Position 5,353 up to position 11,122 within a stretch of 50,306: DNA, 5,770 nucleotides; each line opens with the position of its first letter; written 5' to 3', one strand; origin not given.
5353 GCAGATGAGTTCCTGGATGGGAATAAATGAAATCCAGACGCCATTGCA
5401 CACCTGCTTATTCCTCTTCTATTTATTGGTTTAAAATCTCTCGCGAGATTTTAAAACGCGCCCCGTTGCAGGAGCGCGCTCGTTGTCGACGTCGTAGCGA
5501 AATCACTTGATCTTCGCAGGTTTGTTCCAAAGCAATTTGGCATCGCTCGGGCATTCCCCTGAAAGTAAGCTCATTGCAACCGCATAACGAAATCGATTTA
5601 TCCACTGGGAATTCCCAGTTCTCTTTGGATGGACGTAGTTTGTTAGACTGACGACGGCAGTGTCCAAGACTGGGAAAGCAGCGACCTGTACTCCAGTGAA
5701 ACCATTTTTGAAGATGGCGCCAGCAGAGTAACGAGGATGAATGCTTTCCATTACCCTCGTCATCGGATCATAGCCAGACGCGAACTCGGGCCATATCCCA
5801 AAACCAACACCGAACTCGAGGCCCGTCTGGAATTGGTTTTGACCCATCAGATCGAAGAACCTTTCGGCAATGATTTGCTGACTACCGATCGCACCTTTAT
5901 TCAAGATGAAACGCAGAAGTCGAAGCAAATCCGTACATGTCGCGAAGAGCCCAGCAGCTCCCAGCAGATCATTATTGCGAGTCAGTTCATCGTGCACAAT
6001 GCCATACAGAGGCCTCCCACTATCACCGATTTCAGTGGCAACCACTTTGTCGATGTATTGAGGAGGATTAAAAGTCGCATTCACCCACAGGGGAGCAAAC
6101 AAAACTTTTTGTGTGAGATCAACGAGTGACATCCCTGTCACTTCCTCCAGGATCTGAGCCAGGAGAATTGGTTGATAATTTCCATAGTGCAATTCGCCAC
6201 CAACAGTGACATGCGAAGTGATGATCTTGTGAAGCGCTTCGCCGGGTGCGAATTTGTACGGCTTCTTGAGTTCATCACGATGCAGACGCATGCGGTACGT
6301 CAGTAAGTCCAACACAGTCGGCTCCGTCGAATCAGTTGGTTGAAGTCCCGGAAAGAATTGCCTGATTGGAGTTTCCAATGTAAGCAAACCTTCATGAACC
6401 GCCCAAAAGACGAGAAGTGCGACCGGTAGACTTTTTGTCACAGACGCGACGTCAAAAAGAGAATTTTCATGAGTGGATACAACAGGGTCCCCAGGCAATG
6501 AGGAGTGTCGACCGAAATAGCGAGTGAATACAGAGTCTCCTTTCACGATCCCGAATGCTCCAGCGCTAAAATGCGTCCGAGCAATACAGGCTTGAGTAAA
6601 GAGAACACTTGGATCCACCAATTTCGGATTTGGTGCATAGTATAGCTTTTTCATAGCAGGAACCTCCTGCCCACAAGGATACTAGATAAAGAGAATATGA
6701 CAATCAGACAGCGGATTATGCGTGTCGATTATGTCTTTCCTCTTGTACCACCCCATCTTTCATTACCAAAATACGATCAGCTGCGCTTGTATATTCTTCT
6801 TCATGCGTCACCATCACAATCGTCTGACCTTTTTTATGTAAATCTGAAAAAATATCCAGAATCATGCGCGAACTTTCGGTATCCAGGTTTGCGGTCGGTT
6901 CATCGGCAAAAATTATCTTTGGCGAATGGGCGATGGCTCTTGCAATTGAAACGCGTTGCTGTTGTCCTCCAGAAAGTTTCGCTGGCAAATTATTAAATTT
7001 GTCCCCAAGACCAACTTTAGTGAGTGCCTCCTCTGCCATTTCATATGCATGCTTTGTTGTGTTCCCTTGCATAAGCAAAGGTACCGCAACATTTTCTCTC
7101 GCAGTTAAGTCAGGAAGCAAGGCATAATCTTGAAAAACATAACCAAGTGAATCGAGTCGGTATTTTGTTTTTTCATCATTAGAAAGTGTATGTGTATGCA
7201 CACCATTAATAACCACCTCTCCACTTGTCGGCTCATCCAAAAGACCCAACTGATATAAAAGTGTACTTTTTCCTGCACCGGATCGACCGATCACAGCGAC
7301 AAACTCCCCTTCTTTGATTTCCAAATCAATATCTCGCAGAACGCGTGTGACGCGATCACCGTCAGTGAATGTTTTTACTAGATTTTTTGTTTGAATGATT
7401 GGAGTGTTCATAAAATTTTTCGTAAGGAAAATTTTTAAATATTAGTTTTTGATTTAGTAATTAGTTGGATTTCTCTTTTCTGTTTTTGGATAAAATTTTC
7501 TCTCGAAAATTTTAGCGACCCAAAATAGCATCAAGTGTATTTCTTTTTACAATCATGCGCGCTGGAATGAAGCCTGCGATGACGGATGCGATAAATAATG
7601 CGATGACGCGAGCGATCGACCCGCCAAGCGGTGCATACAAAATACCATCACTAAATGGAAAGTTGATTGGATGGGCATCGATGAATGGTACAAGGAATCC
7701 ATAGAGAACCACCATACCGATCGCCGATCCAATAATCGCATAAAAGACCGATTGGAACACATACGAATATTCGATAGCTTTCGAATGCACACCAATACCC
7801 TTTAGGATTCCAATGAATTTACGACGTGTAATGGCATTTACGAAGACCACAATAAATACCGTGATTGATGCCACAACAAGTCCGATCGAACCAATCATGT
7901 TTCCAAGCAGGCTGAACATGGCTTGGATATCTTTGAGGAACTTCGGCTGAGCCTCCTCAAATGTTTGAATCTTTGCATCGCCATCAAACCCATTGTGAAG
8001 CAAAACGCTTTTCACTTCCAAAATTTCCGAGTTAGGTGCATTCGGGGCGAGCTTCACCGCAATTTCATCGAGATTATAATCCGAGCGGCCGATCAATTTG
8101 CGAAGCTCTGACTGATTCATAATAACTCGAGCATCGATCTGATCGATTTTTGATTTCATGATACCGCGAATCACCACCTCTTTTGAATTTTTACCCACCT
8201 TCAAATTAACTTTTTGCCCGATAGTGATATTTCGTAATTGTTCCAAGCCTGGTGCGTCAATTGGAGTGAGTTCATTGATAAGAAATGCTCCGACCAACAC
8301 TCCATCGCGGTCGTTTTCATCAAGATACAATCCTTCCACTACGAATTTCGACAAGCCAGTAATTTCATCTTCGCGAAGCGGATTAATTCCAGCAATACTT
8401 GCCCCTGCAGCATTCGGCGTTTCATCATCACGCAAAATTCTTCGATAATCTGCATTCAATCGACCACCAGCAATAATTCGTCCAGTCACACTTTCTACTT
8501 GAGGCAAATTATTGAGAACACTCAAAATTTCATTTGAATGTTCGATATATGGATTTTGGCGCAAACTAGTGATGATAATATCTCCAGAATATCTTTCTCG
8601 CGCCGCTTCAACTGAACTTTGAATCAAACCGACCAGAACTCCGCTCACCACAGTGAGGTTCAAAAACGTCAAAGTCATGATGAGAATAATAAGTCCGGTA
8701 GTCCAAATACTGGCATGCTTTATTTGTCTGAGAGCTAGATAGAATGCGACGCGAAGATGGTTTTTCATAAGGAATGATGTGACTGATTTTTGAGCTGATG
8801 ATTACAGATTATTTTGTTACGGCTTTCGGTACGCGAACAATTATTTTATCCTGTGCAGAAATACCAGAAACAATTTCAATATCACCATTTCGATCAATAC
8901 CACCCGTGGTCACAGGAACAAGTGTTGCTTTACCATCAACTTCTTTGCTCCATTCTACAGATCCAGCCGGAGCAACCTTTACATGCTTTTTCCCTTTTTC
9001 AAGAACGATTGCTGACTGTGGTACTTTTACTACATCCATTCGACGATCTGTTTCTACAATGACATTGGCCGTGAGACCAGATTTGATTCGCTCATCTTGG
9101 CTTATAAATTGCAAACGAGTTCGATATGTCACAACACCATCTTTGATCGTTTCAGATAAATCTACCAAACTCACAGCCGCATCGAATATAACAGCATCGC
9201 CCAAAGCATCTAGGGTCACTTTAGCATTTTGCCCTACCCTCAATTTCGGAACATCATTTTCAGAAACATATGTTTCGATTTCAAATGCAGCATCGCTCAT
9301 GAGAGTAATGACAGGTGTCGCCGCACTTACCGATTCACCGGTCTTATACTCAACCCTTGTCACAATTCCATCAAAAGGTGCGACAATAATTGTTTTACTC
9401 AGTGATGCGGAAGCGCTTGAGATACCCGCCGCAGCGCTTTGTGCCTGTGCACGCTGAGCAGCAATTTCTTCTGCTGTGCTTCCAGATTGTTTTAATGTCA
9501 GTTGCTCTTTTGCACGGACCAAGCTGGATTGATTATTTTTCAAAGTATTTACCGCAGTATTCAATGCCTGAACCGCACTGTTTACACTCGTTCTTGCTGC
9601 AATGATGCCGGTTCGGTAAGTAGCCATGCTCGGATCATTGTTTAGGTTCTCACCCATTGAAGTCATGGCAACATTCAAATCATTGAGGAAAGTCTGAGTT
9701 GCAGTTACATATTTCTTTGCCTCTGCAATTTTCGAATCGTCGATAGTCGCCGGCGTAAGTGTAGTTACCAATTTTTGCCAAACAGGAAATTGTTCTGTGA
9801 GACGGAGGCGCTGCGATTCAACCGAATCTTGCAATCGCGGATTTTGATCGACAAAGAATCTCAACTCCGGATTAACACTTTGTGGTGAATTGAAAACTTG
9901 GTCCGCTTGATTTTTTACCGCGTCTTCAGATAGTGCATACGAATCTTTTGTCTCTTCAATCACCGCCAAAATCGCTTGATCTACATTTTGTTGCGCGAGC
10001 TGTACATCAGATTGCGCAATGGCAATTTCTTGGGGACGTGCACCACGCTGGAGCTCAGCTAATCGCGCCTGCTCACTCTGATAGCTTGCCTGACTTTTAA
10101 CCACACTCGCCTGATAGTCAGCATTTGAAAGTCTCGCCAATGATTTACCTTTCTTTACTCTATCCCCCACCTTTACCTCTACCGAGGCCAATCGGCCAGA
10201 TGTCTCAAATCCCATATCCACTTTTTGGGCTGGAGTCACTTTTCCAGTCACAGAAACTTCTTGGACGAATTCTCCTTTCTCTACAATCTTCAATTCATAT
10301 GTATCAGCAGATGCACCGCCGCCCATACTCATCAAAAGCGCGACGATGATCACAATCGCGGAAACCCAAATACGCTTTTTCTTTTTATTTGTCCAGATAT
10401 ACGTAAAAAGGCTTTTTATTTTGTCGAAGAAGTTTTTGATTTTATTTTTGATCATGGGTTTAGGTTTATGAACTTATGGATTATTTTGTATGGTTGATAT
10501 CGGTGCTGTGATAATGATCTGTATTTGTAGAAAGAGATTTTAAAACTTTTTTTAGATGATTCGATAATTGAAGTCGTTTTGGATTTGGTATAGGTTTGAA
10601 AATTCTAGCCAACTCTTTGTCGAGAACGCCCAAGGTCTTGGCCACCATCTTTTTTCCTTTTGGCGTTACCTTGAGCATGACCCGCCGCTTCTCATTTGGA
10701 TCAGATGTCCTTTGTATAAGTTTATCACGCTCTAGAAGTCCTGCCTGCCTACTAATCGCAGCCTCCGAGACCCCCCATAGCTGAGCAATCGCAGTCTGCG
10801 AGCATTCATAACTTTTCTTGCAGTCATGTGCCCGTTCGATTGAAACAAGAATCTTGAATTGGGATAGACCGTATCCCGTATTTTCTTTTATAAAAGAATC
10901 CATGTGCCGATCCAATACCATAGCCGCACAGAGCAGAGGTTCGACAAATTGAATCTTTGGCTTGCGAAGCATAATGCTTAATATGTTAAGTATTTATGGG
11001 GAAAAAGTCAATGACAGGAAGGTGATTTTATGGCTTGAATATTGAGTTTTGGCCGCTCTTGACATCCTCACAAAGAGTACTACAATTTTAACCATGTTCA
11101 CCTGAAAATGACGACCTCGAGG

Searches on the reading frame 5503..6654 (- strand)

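Call 30: search_protein_families(library=pfam, proteins=[window:5503-6654:-], max_evalue=0.001)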
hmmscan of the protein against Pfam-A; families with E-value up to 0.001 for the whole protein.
window:5503-6654:- (383 aa): 1 family
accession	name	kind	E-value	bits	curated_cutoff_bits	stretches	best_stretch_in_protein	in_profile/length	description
PF00144.29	Beta-lactamase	-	2.9e-33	115.9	27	1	32-354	17-324/329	Beta-lactamase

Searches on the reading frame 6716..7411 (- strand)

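Call 30: search_protein_families(library=pfam, proteins=[window:6716-7411:-], max_evalue=0.001)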
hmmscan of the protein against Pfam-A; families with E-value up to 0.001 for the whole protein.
window:6716-7411:- (231 aa): 5 families
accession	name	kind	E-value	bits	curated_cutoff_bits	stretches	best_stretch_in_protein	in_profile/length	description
PF00005.33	ABC_tran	-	3.5e-34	118.8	25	1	25-174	1-137/137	ABC transporter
PF02463.25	SMC_N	-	2.5e-07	30.8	40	1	35-217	24-211/220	RecF/RecN/SMC N terminal domain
PF13304.12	AAA_21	-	1.2e-05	26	27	0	37-58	1-22/304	AAA domain, putative AbiEii toxin, Type IV TA system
PF13481.12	AAA_25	-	0.00035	20.7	27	0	32-57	30-55/195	AAA domain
PF25199.1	nSTAND_NTPase5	-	0.00061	20.1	34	0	26-57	30-63/145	Novel STAND NTPase 5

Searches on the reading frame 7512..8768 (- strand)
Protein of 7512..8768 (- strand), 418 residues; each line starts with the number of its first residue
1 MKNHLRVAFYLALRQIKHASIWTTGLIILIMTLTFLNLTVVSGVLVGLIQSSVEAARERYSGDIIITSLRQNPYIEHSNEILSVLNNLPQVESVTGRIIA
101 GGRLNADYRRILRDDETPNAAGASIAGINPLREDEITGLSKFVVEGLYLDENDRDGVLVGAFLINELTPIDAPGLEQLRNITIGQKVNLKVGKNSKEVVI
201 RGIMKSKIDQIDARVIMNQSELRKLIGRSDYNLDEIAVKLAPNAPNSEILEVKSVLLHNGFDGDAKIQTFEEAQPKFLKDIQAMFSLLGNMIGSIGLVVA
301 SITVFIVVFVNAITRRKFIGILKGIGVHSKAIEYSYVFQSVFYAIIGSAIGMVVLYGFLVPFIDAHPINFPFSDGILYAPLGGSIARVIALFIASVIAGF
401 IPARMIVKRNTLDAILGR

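Call 30: search_protein_families(library=pfam, proteins=[window:7512-8768:-], max_evalue=0.001)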
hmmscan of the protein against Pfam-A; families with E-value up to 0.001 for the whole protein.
window:7512-8768:- (418 aa): 1 family
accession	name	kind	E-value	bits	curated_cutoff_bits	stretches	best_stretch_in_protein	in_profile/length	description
PF02687.27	FtsX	-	2.4e-11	44.2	25.5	1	291-410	2-119/120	FtsX-like permease C-terminal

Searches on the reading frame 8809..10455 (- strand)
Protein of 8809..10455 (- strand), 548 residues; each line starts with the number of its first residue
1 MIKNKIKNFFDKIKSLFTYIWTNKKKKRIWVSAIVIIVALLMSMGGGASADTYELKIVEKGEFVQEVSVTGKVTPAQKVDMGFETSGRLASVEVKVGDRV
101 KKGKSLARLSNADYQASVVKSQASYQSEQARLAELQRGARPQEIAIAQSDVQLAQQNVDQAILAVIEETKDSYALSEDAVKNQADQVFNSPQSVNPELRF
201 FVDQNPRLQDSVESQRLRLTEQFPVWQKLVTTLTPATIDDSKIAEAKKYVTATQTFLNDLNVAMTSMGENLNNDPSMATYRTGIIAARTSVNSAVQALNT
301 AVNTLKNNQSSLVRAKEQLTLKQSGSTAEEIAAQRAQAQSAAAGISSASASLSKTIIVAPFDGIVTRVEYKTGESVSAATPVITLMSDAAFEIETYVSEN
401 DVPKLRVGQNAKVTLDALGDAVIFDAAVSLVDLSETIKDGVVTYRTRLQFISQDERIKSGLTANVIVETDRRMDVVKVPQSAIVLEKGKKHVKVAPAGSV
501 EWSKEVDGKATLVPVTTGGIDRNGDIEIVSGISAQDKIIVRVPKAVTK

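Call 30: search_protein_families(library=pfam, proteins=[window:8809-10455:-], max_evalue=0.001)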
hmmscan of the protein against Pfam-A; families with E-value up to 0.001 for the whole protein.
window:8809-10455:- (548 aa): 4 families
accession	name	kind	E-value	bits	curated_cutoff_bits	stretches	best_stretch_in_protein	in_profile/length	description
PF13437.12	HlyD_3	-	2.5e-13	51.1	22.2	1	357-460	2-106/106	HlyD family secretion protein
PF16576.10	HlyD_D23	-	6.8e-13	48.8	30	1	338-463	92-214/214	Barrel-sandwich domain of CusB or HlyD membrane-fusion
PF00364.28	Biotin_lipoyl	-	3.5e-05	24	22.1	0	85-110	13-37/73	Biotin-requiring enzyme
PF13533.13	Biotin_lipoyl_2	-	3.5e-05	24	29.8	0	85-108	7-30/32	Biotin-lipoyl like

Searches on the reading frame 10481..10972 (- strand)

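Call 30: search_protein_families(library=pfam, proteins=[window:10481-10972:-], max_evalue=0.001)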
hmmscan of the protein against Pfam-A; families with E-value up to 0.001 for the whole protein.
window:10481-10972:- (163 aa): 4 families
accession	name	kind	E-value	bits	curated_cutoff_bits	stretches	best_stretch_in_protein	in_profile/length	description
PF12802.13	MarR_2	-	1.3e-07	32.1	27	1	37-97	6-61/61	MarR family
PF01047.28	MarR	-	1.1e-06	28.9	24.6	1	37-98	4-59/59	MarR family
PF13601.12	HTH_34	-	0.00028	21.4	27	1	62-118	20-77/80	Winged helix DNA-binding domain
PF13463.12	HTH_27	-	0.00045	20.9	22.2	1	60-106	22-68/68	Winged helix DNA-binding domain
